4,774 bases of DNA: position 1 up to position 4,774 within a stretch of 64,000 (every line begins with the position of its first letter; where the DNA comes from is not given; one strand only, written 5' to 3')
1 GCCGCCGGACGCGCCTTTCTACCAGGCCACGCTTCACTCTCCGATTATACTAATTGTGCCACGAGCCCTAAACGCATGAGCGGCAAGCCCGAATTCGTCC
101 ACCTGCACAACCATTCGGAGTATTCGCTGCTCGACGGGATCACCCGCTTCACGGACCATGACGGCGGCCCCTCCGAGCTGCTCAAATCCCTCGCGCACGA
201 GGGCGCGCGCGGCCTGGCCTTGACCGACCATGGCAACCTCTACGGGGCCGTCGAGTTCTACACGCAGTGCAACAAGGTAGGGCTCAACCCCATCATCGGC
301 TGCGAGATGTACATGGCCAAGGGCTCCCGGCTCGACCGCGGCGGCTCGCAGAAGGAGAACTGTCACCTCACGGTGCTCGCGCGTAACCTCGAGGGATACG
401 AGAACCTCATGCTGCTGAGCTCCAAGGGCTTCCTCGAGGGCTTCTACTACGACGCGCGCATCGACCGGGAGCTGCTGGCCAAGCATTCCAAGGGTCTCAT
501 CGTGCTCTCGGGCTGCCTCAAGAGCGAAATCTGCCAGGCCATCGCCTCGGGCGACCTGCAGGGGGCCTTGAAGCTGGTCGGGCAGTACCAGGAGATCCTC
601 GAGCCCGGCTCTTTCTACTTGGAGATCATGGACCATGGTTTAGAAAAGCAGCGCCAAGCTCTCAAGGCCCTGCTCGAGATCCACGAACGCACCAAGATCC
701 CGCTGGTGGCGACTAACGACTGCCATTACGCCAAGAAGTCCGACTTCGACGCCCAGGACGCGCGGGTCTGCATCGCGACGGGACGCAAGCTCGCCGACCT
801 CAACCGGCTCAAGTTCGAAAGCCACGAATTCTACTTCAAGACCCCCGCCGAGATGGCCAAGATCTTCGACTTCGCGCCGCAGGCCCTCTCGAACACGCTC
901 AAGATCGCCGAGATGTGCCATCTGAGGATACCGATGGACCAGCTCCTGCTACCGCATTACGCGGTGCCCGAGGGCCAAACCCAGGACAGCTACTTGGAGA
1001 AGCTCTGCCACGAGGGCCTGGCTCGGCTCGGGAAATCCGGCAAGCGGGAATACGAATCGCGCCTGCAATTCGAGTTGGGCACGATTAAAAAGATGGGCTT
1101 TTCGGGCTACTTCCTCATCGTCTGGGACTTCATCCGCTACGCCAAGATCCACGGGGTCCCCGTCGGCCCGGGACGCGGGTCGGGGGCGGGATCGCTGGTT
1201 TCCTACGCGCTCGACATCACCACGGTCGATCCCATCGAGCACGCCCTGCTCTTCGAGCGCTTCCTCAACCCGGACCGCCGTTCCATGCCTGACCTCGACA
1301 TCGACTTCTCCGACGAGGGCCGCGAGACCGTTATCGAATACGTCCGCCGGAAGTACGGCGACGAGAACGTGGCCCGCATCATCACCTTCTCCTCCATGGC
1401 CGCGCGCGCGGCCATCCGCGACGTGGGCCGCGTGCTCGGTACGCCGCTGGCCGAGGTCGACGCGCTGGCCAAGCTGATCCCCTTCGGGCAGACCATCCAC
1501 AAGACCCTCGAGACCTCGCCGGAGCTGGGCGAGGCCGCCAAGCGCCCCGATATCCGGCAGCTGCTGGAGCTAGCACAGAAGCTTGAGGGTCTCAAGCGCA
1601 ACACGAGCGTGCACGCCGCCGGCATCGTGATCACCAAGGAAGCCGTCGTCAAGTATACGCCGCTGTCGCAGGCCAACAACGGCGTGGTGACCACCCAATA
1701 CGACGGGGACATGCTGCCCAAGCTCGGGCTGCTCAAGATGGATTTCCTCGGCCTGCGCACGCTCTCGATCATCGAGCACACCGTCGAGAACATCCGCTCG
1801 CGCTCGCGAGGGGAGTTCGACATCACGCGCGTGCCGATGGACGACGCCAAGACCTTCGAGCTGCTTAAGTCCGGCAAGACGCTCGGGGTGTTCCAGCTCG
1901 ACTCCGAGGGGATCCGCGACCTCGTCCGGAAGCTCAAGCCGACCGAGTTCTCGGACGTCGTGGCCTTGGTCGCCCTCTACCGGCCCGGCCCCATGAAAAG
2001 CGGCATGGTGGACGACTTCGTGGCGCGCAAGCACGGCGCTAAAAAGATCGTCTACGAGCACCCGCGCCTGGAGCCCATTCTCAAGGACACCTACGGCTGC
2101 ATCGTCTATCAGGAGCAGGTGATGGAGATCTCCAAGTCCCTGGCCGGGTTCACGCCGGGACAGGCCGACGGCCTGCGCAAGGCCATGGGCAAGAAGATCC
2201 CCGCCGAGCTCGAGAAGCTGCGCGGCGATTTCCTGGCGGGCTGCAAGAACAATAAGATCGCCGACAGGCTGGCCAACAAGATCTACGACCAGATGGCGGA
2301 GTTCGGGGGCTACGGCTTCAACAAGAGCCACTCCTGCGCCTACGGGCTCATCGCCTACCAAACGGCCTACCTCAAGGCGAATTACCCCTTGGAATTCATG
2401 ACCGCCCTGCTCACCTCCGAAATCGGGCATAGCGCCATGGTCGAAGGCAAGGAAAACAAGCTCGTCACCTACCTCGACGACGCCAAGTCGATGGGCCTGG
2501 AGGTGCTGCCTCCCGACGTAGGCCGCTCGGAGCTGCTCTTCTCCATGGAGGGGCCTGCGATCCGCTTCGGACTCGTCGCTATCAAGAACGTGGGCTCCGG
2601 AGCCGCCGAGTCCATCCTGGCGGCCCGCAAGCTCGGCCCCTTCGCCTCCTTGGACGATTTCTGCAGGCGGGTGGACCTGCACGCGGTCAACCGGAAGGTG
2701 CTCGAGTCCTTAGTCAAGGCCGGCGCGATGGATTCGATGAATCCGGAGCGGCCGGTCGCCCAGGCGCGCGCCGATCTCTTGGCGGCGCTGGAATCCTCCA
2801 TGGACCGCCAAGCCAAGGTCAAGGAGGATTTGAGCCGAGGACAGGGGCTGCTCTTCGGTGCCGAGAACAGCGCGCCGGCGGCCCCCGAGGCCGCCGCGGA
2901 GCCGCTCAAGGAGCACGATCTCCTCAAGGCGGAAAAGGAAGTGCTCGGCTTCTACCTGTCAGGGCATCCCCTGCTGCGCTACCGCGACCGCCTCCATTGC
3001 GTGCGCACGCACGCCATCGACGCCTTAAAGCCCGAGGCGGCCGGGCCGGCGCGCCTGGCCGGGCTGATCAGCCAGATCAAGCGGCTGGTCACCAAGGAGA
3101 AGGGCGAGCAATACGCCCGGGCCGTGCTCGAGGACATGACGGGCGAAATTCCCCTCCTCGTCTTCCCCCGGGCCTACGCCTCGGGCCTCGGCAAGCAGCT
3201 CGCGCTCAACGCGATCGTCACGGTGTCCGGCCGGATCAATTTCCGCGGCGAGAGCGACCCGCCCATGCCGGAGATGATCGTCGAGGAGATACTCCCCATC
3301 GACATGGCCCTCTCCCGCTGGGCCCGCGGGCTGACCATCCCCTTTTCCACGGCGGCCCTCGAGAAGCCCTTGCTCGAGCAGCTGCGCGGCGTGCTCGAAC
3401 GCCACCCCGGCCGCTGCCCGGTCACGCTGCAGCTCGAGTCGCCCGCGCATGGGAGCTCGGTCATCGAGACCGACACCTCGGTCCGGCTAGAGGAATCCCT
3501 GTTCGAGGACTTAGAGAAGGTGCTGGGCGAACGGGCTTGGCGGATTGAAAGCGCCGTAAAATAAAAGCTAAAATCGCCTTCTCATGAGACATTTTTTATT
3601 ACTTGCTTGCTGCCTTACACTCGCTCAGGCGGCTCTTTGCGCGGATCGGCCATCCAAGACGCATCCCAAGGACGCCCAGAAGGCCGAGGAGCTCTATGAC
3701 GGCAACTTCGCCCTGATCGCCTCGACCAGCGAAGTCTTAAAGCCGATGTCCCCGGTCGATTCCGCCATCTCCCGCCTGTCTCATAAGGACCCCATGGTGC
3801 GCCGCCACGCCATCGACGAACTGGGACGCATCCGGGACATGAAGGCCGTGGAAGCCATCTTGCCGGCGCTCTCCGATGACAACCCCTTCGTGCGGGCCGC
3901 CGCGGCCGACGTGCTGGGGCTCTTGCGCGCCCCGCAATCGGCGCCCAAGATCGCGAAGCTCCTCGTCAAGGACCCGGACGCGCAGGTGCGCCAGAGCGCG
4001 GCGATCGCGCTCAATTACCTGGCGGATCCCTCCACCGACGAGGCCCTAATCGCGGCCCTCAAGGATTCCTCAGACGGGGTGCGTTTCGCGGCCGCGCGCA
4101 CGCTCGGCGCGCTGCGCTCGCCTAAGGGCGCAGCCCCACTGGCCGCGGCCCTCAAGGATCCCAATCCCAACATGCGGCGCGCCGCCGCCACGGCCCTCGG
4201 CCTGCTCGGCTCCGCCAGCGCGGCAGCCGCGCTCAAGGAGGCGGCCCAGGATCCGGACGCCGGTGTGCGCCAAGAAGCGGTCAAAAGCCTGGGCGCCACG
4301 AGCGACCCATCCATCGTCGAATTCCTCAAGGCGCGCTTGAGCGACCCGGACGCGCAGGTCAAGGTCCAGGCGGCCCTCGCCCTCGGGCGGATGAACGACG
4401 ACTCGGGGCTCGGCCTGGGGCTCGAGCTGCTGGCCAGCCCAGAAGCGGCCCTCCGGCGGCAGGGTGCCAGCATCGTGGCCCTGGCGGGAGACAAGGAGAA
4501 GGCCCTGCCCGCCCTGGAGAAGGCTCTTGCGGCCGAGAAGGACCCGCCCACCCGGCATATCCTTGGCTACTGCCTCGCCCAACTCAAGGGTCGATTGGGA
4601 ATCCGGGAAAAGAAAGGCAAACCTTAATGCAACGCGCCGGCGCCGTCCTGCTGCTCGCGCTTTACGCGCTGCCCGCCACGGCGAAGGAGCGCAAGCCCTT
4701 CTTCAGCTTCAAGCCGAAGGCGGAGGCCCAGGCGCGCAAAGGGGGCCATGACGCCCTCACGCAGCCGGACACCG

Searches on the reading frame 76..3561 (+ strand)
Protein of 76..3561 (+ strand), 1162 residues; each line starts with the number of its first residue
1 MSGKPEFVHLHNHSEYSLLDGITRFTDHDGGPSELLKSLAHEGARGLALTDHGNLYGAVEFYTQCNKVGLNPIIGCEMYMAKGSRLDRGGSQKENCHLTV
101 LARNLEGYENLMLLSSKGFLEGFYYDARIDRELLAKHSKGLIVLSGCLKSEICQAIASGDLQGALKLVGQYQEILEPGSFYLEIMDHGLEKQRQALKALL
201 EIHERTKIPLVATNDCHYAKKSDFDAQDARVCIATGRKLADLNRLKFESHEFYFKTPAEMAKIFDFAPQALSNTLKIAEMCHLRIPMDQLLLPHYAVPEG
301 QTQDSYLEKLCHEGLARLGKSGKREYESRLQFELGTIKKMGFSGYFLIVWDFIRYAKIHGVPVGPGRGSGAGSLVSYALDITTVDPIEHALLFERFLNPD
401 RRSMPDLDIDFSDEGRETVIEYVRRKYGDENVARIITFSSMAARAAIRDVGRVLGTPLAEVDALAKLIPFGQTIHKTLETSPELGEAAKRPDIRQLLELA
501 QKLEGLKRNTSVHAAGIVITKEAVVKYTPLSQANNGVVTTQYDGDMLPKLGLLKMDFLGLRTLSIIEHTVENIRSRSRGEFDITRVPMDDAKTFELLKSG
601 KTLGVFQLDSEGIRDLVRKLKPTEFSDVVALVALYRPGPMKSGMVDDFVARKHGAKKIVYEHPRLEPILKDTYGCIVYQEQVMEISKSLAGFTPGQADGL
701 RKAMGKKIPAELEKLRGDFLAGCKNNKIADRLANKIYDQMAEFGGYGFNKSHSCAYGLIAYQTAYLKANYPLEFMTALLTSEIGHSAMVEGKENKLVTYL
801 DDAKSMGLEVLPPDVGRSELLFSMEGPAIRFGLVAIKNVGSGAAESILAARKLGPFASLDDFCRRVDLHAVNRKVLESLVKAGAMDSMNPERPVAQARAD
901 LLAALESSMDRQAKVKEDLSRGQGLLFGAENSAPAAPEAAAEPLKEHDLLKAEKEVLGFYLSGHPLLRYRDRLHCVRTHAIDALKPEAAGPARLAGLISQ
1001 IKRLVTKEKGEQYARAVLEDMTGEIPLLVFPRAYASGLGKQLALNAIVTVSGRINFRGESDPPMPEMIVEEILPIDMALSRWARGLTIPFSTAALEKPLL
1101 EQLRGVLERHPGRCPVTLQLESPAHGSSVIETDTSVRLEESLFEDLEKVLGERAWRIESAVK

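Call 39: search_protein_families(library=pfam, proteins=[window:76-3561:+], max_evalue=0.00001)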
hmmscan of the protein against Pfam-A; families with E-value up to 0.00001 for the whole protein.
window:76-3561:+ (1162 aa): 5 families
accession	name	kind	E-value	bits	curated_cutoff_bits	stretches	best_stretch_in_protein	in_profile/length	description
PF07733.18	DNA_pol3_alpha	-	5.3e-98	328.2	23.9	1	305-559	1-260/260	Bacterial DNA polymerase III alpha NTPase domain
PF17657.6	DNA_pol3_finger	-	5.3e-64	215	22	1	562-726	1-165/166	Bacterial DNA polymerase III alpha subunit finger domain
PF02811.25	PHP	-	2e-45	155.5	26.4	1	9-187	1-164/164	PHP domain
PF14579.12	HHH_6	-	5.7e-29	100.6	25.6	1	807-892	1-87/90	Helix-hairpin-helix motif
PF01336.31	tRNA_anti-codon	-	1.9e-07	31.3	27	1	993-1074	2-74/75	OB-fold nucleic acid binding domain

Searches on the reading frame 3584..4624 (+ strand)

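Call 39: search_protein_families(library=pfam, proteins=[window:3584-4624:+], max_evalue=0.00001)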
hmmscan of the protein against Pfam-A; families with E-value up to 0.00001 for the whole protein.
window:3584-4624:+ (347 aa): 8 families
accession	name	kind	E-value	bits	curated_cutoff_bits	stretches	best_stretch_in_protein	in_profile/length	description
PF13646.12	HEAT_2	-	6.6e-53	177.4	27.7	4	59-144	2-88/88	HEAT repeats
PF02985.28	HEAT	-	6.4e-30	100.8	23.5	0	89-112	2-25/31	HEAT repeat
PF03130.22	HEAT_PBS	-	2.2e-23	80.5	20.9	0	166-192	1-27/27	PBS lyase HEAT-like repeat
PF13513.12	HEAT_EZ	-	1.7e-17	63.9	27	0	70-113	1-54/55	HEAT-like repeat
PF12717.13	Cnd1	-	1.3e-12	48.5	26.4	0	72-151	2-90/162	non-SMC mitotic condensation complex subunit 1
PF01602.26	Adaptin_N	-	5.5e-09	35.6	37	0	89-181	81-183/524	Adaptin N terminal region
PF00514.29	Arm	-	1.3e-08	35.1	20.6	0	184-207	15-38/41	Armadillo/beta-catenin-like repeat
PF21581.3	SCD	-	2.6e-06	28.1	27.5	0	243-276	30-63/75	Stromalin conservative domain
